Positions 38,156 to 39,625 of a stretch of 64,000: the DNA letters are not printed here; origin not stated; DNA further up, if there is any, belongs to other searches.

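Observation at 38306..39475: Lipoprotein composed of a previously undescribed ~35-aa cysteine-containing repeat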

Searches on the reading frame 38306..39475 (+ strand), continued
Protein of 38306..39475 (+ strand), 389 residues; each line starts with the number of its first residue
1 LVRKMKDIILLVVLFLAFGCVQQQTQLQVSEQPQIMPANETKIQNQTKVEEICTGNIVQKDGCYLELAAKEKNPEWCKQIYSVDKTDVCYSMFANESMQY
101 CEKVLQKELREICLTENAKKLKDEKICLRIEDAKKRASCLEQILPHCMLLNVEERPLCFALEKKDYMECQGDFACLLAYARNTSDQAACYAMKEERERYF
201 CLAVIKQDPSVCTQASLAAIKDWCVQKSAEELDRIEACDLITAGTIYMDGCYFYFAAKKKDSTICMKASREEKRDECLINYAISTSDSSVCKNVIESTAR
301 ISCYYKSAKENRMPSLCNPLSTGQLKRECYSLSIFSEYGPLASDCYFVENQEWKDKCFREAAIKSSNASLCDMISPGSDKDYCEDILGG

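Call 79: search_protein_families(library=pfam, alignment_id=A3, max_evalue=10)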
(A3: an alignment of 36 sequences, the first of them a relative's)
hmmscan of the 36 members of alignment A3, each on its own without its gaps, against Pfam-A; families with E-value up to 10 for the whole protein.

A. member 1, P0040 (421 aa): 0 families

B. families by the number of members that match (of 36 scanned): 33 families (the first 25 are shown)
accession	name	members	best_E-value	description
PF13131.11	DUF3951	2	0.14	Protein of unknown function (DUF3951)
PF15145.11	DUF4577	1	0.0031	Domain of unknown function (DUF4577)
PF09716.15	ETRAMP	1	0.0036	Malarial early transcribed membrane protein (ETRAMP)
PF12842.12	DUF3819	1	0.018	CCR4-Not complex, Not1 subunit, domain of unknown function DUF3819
PF12911.12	OppC_N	1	0.038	N-terminal TM domain of oligopeptide transport permease C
PF04647.20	AgrB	1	0.038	Accessory gene regulator B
PF23263.1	C8-3_MUC4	1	0.039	Mucin-4-like C8-3 domain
PF06143.16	Baculo_11_kDa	1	0.064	Baculovirus 11 kDa family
PF22790.2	YkoP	1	0.084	YkoP domain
PF13567.11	DUF4131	1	0.095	Domain of unknown function (DUF4131)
PF07843.16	DUF1634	1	0.095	Protein of unknown function (DUF1634)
PF09072.15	TMA7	1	0.097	Translation machinery associated TMA7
PF20985.2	Legum_prodom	1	0.14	Legumain, prodomain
PF12863.12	DUF3821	1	0.14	Domain of unknown function (DUF3821)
PF10494.15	Stk19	1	0.14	Inactive serine-threonine protein kinase 19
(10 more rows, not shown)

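Call 90: predict_structure(alignment_id=A3)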
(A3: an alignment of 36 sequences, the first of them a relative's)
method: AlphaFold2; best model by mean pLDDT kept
length: 421 residues; sequences in the alignment: 36
mean_pLDDT: 88.5   pTM: 0.70
mean pLDDT of the five models: 88.5, 88.1, 87.5, 87.2, 87.0
residues with pLDDT >= 90: 334; 70-90: 18; 50-70: 25; < 50: 44
segments of 3 or more residues with pLDDT < 50: 9-13, 22-24, 26-40, 77-93
pLDDT, mean of each block of 10 residues (from residue 1): 50 52 49 46 81 94 81 54 43 72 93 95 96 95 95 97 97 98 96 97 92 96 95 98 97 98 97 97 99 98 97 99 98 98 98 97 98 98 98 98 98 96 79
secondary structure, 60 per line:
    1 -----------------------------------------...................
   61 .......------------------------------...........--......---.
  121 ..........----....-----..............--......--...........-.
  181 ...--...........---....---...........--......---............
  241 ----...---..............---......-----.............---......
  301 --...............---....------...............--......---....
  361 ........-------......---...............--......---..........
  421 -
elements in order: H42-67 H98-108 H111-116 H120-130 H135-138 H144-157 H160-165 H168-178 H180-183 H186-196 H200-203 H207-217 H220-225 H229-240 H251-264 H268-273 H279-291 H295-300 H303-317 H321-324 H331-345 H348-353 H357-368 H376-381 H385-399 H402-407 H411-420
